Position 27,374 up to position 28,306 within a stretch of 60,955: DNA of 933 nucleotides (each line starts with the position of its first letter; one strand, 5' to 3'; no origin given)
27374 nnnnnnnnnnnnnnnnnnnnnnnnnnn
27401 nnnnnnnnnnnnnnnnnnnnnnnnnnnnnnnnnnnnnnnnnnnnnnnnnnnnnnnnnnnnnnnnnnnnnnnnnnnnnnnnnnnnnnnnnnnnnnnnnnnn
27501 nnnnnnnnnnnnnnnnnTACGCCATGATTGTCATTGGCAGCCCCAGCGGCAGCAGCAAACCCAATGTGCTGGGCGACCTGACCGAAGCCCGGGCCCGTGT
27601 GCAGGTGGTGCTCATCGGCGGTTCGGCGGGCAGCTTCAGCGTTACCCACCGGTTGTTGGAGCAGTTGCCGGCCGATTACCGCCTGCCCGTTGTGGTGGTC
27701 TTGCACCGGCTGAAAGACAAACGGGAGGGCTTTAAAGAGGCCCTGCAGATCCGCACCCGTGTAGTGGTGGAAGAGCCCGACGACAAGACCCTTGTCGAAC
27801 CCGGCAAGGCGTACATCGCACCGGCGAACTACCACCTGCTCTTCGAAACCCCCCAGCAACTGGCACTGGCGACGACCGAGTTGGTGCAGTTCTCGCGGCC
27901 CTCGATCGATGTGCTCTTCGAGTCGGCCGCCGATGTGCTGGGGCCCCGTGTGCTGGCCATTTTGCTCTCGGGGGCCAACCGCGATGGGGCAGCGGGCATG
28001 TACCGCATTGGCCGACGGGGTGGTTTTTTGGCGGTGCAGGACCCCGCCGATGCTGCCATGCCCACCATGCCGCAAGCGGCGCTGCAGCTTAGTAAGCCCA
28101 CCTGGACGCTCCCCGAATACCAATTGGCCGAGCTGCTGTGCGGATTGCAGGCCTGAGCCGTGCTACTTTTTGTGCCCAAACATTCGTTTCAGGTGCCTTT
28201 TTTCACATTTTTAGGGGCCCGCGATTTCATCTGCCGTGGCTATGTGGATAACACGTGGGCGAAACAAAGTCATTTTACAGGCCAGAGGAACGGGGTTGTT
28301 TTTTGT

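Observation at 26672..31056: Candidate composite signalling island: CheR + receiver-less CheB + two SiaB/SiaC-like partner-switch pairs + tail-anchored coiled-coil protein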

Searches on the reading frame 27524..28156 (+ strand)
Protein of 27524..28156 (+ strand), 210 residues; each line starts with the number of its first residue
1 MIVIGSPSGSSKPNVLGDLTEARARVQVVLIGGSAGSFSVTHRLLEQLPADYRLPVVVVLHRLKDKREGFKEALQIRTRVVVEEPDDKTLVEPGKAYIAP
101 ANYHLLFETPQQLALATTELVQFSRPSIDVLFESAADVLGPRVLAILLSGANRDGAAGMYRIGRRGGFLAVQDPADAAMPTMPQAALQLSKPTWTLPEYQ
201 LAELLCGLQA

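Call 3: search_protein_families(library=pfam, proteins=[window:27524-28156:+], max_evalue=0.01)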
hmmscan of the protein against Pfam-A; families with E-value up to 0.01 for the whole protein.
window:27524-28156:+ (210 aa): 1 family
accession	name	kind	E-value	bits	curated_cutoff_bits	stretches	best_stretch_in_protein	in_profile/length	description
PF01339.22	CheB_methylest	-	8.4e-46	156.3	24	1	29-204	1-173/174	CheB methylesterase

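Call 4: search_protein_families(library=ncbifam, proteins=[window:27524-28156:+], max_evalue=0.01)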
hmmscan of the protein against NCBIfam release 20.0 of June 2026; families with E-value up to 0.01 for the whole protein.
window:27524-28156:+ (210 aa): 3 families
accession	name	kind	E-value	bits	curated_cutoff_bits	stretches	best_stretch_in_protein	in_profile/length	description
NF009206.0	PRK12555.1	subfamily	3.4e-35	121.6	342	1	17-206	144-333/340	chemotaxis-specific protein-glutamate methyltransferase CheB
NF001965.0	PRK00742.1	subfamily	4.9e-31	108.2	293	1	22-202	163-346/357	chemotaxis-specific protein-glutamate methyltransferase CheB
NF009066.0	PRK12400.1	equivalog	0.0096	15.4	538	0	59-119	159-220/290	D-amino-acid transaminase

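Call 25: find_homologous_proteins(query=window:27524-28156:+, max_evalue=1e-10)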
Query window:27524-28156:+ (210 aa): 7501 proteins with E <= 1e-10 among 8000 candidates; the best 120 are listed.
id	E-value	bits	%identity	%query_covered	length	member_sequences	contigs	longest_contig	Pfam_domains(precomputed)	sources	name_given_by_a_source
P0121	4.1e-130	449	100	100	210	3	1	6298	PF01339.23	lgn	-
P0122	5.7e-77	276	63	99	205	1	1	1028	PF01339.23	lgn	-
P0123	5.5e-73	263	60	98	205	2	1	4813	PF01339.23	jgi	jgi:two-component system, chemotaxis family, protein-glutamate methylesterase/glutaminase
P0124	1.8e-68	248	66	80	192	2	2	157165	PF01339.23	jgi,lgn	jgi:two-component system chemotaxis response regulator CheB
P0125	1.6e-67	245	59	100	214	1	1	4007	PF01339.23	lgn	-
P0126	1.1e-66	242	62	87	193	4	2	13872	PF01339.23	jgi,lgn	jgi:two-component system chemotaxis response regulator CheB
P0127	3.2e-66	241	63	88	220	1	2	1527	PF01339.23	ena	-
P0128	5.1e-66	240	61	93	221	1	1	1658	PF01339.23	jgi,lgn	jgi:two-component system chemotaxis response regulator CheB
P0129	1.6e-65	239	59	88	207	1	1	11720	PF01339.23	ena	-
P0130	1.7e-65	238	60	89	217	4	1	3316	PF01339.23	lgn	-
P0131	5.0e-65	237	59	88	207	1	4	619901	PF01339.23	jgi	jgi:two-component system chemotaxis response regulator CheB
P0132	5.1e-65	237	59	88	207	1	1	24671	PF01339.23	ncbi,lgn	-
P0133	6.9e-65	236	59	88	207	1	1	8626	PF01339.23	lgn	-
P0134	1.2e-64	236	63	89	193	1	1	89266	PF01339.23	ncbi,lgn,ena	-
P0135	1.3e-64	236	60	87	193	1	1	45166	PF01339.23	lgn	-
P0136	1.7e-64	235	60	90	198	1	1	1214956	PF01339.23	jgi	jgi:two-component system, chemotaxis family, protein-glutamate methylesterase/glutaminase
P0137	2.8e-64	234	61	87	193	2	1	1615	PF01339.23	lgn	-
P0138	4.9e-64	234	58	91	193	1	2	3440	PF01339.23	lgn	-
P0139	6.6e-64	233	61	87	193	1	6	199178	PF01339.23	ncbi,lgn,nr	ncbi:MAG: chemotaxis protein CheB [Bacteroidia bacterium]|nr:chemotaxis protein CheB [Bacteroidia ba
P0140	7.7e-64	233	61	85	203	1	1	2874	PF01339.23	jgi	jgi:two-component system chemotaxis response regulator CheB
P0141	1.3e-63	232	59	87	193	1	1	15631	PF01339.23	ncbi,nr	ncbi:MAG: chemotaxis protein CheB [Bacteroidetes bacterium]|nr:chemotaxis protein CheB [Bacteroidota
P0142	2.9e-63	231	64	78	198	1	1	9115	PF01339.23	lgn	-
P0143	3.1e-63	231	64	79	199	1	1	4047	PF01339.23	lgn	-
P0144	3.6e-63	231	61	89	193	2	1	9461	PF01339.23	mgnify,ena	mgnify:CR=1 FL=1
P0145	5.5e-63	230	58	86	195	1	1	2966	PF01339.23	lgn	-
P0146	9.6e-63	229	58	89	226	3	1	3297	PF01339.23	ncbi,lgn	-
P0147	2.3e-62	228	58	87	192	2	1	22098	PF01339.23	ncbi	ncbi:MAG: chemotaxis protein CheB [Sphingobacteriia bacterium]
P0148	2.9e-62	228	57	90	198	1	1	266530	PF01339.23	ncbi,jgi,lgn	-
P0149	3.7e-62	227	56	87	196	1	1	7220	PF01339.23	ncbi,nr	ncbi:MAG: chemotaxis protein CheB [Bacteroidia bacterium]|nr:chemotaxis protein CheB [Bacteroidia ba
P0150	5.1e-62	227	62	87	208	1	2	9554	PF01339.23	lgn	-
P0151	7.2e-62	227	57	88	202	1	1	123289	PF01339.23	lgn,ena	-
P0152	9.7e-62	226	59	89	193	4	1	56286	PF01339.23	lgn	-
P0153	1.2e-61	226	57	87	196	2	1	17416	PF01339.23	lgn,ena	-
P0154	3.6e-61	224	60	86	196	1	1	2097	PF01339.23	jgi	jgi:two-component system, chemotaxis family, protein-glutamate methylesterase/glutaminase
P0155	4.5e-61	224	63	79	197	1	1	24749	PF01339.23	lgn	-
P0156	5.8e-61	224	60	82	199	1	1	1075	PF01339.23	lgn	-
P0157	8.1e-61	223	63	77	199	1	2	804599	PF01339.23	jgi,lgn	jgi:two-component system chemotaxis response regulator CheB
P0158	2.4e-60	222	56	89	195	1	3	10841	PF01339.23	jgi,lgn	-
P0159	3.8e-60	221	57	87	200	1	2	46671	PF01339.23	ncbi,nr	ncbi:MAG: chemotaxis protein CheB [Bacteroidia bacterium]|nr:chemotaxis protein CheB [Bacteroidia ba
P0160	3.9e-60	221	62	78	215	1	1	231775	PF01339.23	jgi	-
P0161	4.7e-60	221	65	78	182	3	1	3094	PF01339.23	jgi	-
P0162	6.0e-60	220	55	87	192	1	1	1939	PF01339.23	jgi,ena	-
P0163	6.5e-60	220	62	77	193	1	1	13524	PF01339.23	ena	-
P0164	8.3e-60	220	59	83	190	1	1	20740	PF01339.23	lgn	-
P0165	5.0e-59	217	56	86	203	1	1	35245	PF01339.23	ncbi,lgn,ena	-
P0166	8.9e-59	216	56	87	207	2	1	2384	PF01339.23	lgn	-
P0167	1.0e-58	216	56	86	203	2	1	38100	PF01339.23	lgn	-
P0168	1.9e-58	215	62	77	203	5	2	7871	PF01339.23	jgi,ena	jgi:two-component system chemotaxis response regulator CheB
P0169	2.1e-58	215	57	86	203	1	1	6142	PF01339.23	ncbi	-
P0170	4.1e-58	214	64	79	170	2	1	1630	PF01339.23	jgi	-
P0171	4.2e-58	214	57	88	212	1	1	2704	PF01339.23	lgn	-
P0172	5.2e-58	214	55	88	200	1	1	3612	PF01339.23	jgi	jgi:two-component system chemotaxis response regulator CheB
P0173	5.6e-58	214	61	77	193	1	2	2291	PF01339.23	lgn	-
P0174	6.2e-58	214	61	77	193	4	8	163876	PF01339.23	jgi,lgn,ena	jgi:two-component system chemotaxis response regulator CheB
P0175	8.8e-58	213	54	86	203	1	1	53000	PF01339.23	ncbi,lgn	-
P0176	1.3e-57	213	55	88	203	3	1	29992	PF01339.23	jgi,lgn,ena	-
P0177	1.7e-57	212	57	86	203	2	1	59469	PF01339.23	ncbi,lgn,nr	ncbi:MAG: putative chemotaxis protein-glutamate methylesterase [Bacteroidia bacterium]|nr:MAG: putat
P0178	2.2e-57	212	58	87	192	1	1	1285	PF01339.23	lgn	-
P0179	2.9e-57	211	54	86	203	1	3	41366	PF01339.23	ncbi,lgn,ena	-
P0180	3.3e-57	211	55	86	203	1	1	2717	PF01339.23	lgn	-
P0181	3.6e-57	211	54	89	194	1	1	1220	PF01339.23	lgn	-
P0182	6.2e-57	210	54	89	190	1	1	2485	PF01339.23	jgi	-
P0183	1.1e-56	210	59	76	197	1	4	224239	PF01339.23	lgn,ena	-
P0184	4.4e-56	208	54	86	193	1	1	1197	PF01339.23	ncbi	-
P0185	8.6e-56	207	51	87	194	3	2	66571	PF01339.23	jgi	jgi:two-component system chemotaxis response regulator CheB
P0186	4.1e-55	204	53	89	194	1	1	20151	PF01339.23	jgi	jgi:two-component system, chemotaxis family, protein-glutamate methylesterase/glutaminase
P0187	4.3e-55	204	58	78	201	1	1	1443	PF01339.23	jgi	jgi:two-component system chemotaxis response regulator CheB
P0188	5.5e-55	204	60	78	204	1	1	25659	PF01339.23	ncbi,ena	-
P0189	9.9e-55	203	61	78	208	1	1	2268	PF01339.23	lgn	-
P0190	9.0e-52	194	52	85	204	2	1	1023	PF01339.23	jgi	-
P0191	1.1e-51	193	53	80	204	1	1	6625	PF01339.23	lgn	-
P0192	3.1e-51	192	51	86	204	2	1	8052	PF01339.23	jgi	jgi:two-component system chemotaxis response regulator CheB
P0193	3.5e-51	192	51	86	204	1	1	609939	PF01339.23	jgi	jgi:two-component system chemotaxis response regulator CheB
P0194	3.5e-51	192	51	86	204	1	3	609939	PF01339.23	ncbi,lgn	-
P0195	1.1e-50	190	51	91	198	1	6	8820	PF01339.23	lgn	-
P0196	1.8e-50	189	49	88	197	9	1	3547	PF01339.23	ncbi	-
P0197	1.9e-50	189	47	90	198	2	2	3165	PF01339.23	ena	-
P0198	2.2e-50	189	54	81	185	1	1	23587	PF01339.23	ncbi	-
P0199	6.6e-50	187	53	79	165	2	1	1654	PF01339.23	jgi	jgi:two-component system chemotaxis response regulator CheB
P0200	1.3e-49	187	51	87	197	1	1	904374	PF01339.23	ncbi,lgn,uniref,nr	ncbi:two-component system, chemotaxis family, response regulator CheB [Catalinimonas alkaloidigena]|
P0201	1.5e-49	186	50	89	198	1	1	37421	PF01339.23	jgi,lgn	-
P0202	1.5e-49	186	50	89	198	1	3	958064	PF01339.23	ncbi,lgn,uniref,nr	ncbi:two-component system chemotaxis response regulator CheB [Thermonema lapsum]|uniref:protein-glut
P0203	1.8e-49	186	48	88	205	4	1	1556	PF01339.23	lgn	-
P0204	3.0e-49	185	50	86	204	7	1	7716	PF01339.23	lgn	-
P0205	3.2e-49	185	48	89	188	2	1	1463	PF01339.23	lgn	-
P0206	8.2e-49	184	45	90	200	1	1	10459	PF01339.23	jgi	-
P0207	1.2e-48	183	61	70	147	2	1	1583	PF01339.23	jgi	jgi:two-component system chemotaxis response regulator CheB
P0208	1.5e-48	183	52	87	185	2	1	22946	PF01339.23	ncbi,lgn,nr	ncbi:MAG: chemotaxis protein CheB [Bacteroidetes bacterium]|nr:MAG: chemotaxis protein CheB [Bactero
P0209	2.0e-48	183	49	89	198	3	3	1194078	PF01339.23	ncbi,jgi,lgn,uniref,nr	ncbi:MAG: putative chemotaxis protein-glutamate methylesterase [Thermonema sp.]|jgi:two-component sy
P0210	2.0e-48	183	52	82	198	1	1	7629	PF01339.23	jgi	jgi:two-component system chemotaxis response regulator CheB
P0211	2.1e-48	183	48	88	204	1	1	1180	PF01339.23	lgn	-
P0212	2.1e-48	183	49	86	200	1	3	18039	PF01339.23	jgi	jgi:two-component system, chemotaxis family, protein-glutamate methylesterase/glutaminase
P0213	2.8e-48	182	48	84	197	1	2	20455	PF01339.23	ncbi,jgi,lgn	jgi:two-component system chemotaxis response regulator CheB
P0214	2.8e-48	182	49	83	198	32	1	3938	PF01339.23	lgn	-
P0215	3.3e-48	182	48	86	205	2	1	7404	PF01339.23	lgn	-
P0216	3.7e-48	182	46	99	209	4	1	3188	PF01339.23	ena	-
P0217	3.7e-48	182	47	88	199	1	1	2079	PF01339.23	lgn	-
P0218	4.4e-48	182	47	88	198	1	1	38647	PF01339.23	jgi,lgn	jgi:two-component system chemotaxis response regulator CheB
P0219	5.3e-48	181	50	87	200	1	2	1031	PF01339.23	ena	-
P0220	7.6e-48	181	48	88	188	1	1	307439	PF01339.23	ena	-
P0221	8.3e-48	181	47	88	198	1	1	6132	PF01339.23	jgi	-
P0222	8.4e-48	181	48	88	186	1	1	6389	PF01339.23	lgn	-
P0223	9.4e-48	180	47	87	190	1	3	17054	PF01339.23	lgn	-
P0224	1.2e-47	180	47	88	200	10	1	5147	PF01339.23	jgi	jgi:two-component system chemotaxis response regulator CheB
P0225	1.3e-47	180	49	88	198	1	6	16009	PF01339.23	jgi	jgi:two-component system, chemotaxis family, protein-glutamate methylesterase/glutaminase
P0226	1.4e-47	180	46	91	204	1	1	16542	PF01339.23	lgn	-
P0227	1.5e-47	180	51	81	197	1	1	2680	PF01339.23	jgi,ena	jgi:two-component system chemotaxis response regulator CheB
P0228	1.5e-47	180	51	82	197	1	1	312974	PF01339.23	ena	-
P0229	1.9e-47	179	47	87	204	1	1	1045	PF01339.23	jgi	-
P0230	2.1e-47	179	49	87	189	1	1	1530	PF01339.23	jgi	-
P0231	2.2e-47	179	52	81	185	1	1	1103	PF01339.23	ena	-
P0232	2.3e-47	179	46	87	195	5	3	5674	PF01339.23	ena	-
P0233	2.4e-47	179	55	79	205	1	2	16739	PF01339.23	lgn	-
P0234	2.6e-47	179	44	90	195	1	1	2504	PF01339.23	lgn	-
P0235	3.0e-47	179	46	89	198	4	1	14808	PF01339.23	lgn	-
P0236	3.1e-47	179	49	82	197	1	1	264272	PF01339.23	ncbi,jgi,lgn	jgi:two-component system chemotaxis response regulator CheB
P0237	3.3e-47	179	48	87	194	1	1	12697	PF01339.23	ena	-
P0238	3.5e-47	179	50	82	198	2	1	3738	PF01339.23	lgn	-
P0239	3.5e-47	179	46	90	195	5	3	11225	PF01339.23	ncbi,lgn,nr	ncbi:MAG TPA: chemotaxis protein CheB [Bacteroidales bacterium]|nr:chemotaxis protein CheB [Bacteroi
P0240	3.6e-47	179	47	86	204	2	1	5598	PF01339.23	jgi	jgi:two-component system, chemotaxis family, protein-glutamate methylesterase/glutaminase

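Call 26: find_encoding_contigs(protein=P0136, flank=10000, max_places=1)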
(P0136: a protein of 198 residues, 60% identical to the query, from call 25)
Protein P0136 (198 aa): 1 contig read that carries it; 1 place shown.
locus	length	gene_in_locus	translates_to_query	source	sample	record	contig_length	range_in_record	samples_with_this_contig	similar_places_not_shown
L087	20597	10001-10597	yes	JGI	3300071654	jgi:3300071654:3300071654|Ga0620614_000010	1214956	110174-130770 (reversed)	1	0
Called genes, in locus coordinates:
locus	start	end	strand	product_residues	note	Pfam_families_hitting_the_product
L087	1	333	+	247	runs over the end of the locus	PF00072:Response_reg, PF04397:LytTR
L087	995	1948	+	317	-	PF03462:PCRF, PF00472:RF-1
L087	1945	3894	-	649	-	PF00662:Proton_antipo_N, PF06455:NADH5_C (faint), PF00361:Proton_antipo_M, PF01010:Proton_antipo_C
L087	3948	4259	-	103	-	PF00420:Oxidored_q2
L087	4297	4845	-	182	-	PF00499:Oxidored_q3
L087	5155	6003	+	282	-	PF00106:adh_short, PF08659:KR, PF13561:adh_short_C2, PF08643:DUF1776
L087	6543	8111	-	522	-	PF00072:Response_reg, PF08665:PglZ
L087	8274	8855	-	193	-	PF01195:Pept_tRNA_hydro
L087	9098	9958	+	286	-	PF03705:CheR_N, PF01739:CheR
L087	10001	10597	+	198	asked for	PF01339:CheB_methylest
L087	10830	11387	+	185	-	PF19788:DUF6272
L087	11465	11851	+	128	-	PF09345:SiaC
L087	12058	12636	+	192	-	PF19788:DUF6272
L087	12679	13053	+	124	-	PF09345:SiaC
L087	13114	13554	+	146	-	-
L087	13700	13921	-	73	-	PF11387:DUF2795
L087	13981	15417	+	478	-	PF01963:TraB_PrgY_gumN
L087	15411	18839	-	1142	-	PF17757:UvrB_inter, PF02559:CarD_TRCF_RID, PF00270:DEAD, PF04851:ResIII, PF00271:Helicase_C, PF03461:TRCF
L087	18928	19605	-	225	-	PF01553:Acyltransferase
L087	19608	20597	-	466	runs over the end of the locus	PF00232:Glyco_hydro_1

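Call 27: find_encoding_contigs(protein=P0131, flank=10000, max_places=1)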
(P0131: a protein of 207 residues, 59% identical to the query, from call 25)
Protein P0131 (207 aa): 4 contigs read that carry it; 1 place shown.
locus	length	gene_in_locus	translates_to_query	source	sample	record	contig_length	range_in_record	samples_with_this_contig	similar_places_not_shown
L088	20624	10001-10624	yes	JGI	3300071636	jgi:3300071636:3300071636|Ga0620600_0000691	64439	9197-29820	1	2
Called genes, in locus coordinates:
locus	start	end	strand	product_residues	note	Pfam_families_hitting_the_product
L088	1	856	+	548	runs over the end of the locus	PF01425:Amidase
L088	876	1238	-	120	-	PF02627:CMD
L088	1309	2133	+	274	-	PF03544:TonB_C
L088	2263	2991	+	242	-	PF03544:TonB_C (weak)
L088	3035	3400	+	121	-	-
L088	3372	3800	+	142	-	-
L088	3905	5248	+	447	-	PF02881:SRP54_N, PF06414:Zeta_toxin (weak), PF13401:AAA_22 (faint), PF00448:SRP54, PF01656:CbiA (weak), PF13671:AAA_33 (weak), PF02978:SRP_SPB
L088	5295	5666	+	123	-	PF00903:Glyoxalase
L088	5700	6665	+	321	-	PF01882:DUF58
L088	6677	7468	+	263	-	PF00288:GHMP_kinases_N, PF08544:GHMP_kinases_C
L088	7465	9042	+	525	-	PF20703:nSTAND1 (faint), PF00005:ABC_tran, PF02463:SMC_N (faint), PF13555:AAA_29 (faint), PF13304:AAA_21 (faint), PF00005:ABC_tran, PF13191:AAA_16 (weak), PF13401:AAA_22 (weak)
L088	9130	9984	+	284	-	PF03705:CheR_N, PF01739:CheR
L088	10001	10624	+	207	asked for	PF01339:CheB_methylest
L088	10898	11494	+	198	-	PF19788:DUF6272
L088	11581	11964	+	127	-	PF09345:SiaC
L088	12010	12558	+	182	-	PF19788:DUF6272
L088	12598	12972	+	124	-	PF09345:SiaC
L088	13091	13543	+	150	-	-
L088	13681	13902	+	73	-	PF11387:DUF2795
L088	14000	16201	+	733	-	PF00403:HMA, PF00122:E1-E2_ATPase, PF00702:Hydrolase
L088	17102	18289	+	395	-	PF00009:GTP_EFTU, PF03144:GTP_EFTU_D2, PF03143:GTP_EFTU_D3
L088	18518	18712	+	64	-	PF00584:SecE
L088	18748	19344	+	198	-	PF02357:NusG, PF00467:KOW (weak)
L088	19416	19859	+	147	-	PF03946:Ribosomal_L11_N, PF00298:Ribosomal_L11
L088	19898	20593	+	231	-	PF00687:Ribosomal_L1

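Call 28: find_encoding_contigs(protein=P0200, flank=10000, max_places=1)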
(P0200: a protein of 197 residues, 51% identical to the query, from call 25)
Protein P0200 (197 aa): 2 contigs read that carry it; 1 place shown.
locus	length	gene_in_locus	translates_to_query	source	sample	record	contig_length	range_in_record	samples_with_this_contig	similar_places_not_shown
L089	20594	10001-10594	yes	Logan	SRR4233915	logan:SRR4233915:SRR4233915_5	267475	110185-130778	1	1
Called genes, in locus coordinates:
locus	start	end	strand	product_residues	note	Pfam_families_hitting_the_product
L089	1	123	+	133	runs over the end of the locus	PF01042:Ribonuc_L-PSP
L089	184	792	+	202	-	PF01965:DJ-1_PfpI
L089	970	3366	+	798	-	PF00488:MutS_V, PF20297:MSSS, PF01713:Smr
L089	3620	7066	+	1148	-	PF01339:CheB_methylest, PF03705:CheR_N, PF01739:CheR, PF13596:PAS_10, PF08448:PAS_4, PF07568:HisKA_2, PF02518:HATPase_c, PF13581:HATPase_c_2, +3 more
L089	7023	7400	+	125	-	PF00072:Response_reg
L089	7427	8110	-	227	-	PF00072:Response_reg, PF04397:LytTR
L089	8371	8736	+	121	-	-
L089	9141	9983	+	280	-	PF03705:CheR_N, PF01739:CheR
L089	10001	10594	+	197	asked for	PF01339:CheB_methylest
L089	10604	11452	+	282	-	PF01590:GAF, PF13185:GAF_2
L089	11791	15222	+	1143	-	PF02743:dCache_1, PF00672:HAMP, PF13185:GAF_2, PF00989:PAS, PF08447:PAS_3, PF08448:PAS_4, PF13426:PAS_9, PF08448:PAS_4, +3 more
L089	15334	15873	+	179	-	PF19788:DUF6272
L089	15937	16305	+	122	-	PF09345:SiaC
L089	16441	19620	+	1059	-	PF05099:TerB (weak), PF00005:ABC_tran, PF12698:ABC2_membrane_3 (weak), PF01061:ABC2_membrane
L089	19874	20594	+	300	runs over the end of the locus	-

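Call 32: find_encoding_contigs(protein=P0202, flank=10000, max_places=1)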
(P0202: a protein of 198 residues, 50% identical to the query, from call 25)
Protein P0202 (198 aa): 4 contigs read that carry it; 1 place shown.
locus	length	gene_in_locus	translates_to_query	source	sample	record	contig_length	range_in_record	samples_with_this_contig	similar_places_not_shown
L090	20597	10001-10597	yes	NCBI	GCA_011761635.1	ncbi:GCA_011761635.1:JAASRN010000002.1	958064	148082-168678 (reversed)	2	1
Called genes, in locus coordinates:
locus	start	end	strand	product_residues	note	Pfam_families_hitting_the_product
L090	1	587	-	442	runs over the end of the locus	PF14450:FtsA, PF02491:SHS2_FTSA, PF11104:PilM_2 (weak), PF06277:EutA, PF06723:MreB_Mbl, PF14450:FtsA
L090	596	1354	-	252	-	-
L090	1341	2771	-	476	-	PF01225:Mur_ligase, PF08245:Mur_ligase_M, PF02875:Mur_ligase_C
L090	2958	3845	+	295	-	PF13621:Cupin_8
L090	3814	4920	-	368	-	PF02684:LpxB (faint), PF03033:Glyco_transf_28, PF13579:Glyco_trans_4_4 (faint), PF04101:Glyco_tran_28_C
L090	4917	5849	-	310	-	PF06574:FAD_syn, PF01467:CTP_transf_like (weak), PF01687:Flavokinase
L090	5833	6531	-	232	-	PF01509:TruB_N, PF16198:TruB_C_2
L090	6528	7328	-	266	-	PF02673:BacA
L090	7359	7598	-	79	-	PF11297:DUF3098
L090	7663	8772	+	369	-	PF02463:SMC_N, PF13175:AAA_15, PF13476:AAA_23, PF13514:AAA_27 (faint), PF13304:AAA_21 (weak)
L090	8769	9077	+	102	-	PF05258:DciA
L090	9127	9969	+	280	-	PF03705:CheR_N, PF01739:CheR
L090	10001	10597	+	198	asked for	PF01339:CheB_methylest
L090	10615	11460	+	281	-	PF13185:GAF_2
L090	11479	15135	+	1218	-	PF02743:dCache_1, PF00672:HAMP, PF13185:GAF_2, PF00989:PAS, PF13426:PAS_9, PF08447:PAS_3, PF00989:PAS, PF08448:PAS_4, +4 more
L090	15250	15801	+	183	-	PF19788:DUF6272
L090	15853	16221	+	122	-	PF09345:SiaC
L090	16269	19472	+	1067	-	PF00005:ABC_tran, PF19055:ABC2_membrane_7 (faint), PF01061:ABC2_membrane, PF12698:ABC2_membrane_3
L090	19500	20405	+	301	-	-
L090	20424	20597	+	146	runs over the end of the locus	-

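Call 33: find_encoding_contigs(protein=P0193, flank=10000, max_places=1)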
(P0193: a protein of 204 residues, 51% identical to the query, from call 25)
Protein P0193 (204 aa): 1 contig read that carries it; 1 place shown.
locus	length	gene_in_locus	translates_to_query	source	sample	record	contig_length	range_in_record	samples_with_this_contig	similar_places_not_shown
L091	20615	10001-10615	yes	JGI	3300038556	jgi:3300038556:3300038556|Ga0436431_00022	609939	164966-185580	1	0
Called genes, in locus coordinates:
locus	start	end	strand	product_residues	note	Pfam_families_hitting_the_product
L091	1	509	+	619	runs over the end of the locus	PF02922:CBM_48 (weak), PF00128:Alpha-amylase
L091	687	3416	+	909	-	PF00128:Alpha-amylase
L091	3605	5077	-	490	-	PF02463:SMC_N (faint), PF03193:RsgA_GTPase (faint), PF25199:nSTAND_NTPase5 (faint), PF00005:ABC_tran, PF05729:NACHT (faint), PF13191:AAA_16 (faint), PF13401:AAA_22 (faint), PF00005:ABC_tran, +6 more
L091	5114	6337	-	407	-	PF13439:Glyco_transf_4, PF13579:Glyco_trans_4_4, PF00534:Glycos_transf_1, PF13692:Glyco_trans_1_4, PF13524:Glyco_trans_1_2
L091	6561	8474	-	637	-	PF13522:GATase_6, PF13537:GATase_7, PF00733:Asn_synthase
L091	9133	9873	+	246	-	PF01739:CheR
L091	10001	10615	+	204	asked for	PF01339:CheB_methylest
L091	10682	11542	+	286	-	PF01590:GAF, PF13185:GAF_2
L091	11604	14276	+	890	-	PF00672:HAMP (faint), PF13185:GAF_2, PF00989:PAS, PF13188:PAS_8 (weak), PF08447:PAS_3, PF13426:PAS_9, PF08448:PAS_4, PF07228:SpoIIE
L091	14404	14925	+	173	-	PF19788:DUF6272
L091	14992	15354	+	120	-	PF09345:SiaC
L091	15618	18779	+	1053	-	PF05099:TerB (weak), PF00005:ABC_tran, PF01061:ABC2_membrane, PF12698:ABC2_membrane_3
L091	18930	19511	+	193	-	PF00578:AhpC-TSA, PF08534:Redoxin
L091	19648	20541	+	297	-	-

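Call 34: find_encoding_contigs(protein=P0220, flank=10000, max_places=1)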
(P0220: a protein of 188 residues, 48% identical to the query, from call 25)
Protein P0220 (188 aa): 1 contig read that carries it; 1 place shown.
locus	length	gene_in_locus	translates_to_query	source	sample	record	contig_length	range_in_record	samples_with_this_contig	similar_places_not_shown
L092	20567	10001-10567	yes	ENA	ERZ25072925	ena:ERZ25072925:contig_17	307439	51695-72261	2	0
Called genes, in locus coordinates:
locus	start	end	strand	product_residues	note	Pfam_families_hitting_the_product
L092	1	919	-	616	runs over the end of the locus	PF13432:TPR_16 (faint), PF13525:YfiO (faint), PF00515:TPR_1 (faint), PF07719:TPR_2 (faint), PF13174:TPR_6 (faint), PF13176:TPR_7 (faint), PF13181:TPR_8 (faint), PF13424:TPR_12 (faint), +2 more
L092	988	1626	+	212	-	PF14681:UPRTase, PF00156:Pribosyltran, PF24390:PRTase-CE (faint)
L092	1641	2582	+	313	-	PF01699:Na_Ca_ex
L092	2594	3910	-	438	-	PF02646:RmuC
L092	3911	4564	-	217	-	PF13715:CarbopepD_reg_2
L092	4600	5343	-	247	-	PF02535:Zip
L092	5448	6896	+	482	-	PF01590:GAF (weak), PF13185:GAF_2, PF00989:PAS, PF13188:PAS_8 (weak), PF13426:PAS_9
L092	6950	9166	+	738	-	PF02743:dCache_1, PF01590:GAF, PF13185:GAF_2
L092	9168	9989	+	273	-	PF03705:CheR_N, PF01739:CheR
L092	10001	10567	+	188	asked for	PF01339:CheB_methylest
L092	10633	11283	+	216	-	PF13185:GAF_2 (weak)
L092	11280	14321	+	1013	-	PF13185:GAF_2 (weak), PF00989:PAS, PF08447:PAS_3, PF08448:PAS_4, PF13426:PAS_9, PF07228:SpoIIE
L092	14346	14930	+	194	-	PF19788:DUF6272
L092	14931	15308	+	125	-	PF09345:SiaC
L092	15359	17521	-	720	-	PF13620:CarboxypepD_reg (faint), PF13715:CarbopepD_reg_2 (weak), PF07228:SpoIIE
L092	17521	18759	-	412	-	PF07228:SpoIIE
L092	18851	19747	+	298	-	PF07291:MauE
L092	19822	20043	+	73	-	-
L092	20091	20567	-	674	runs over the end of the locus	PF00270:DEAD (faint), PF04851:ResIII, PF17757:UvrB_inter, PF27431:UvrB_3rd, PF00271:Helicase_C, PF12344:UvrB, PF02151:UVR (weak)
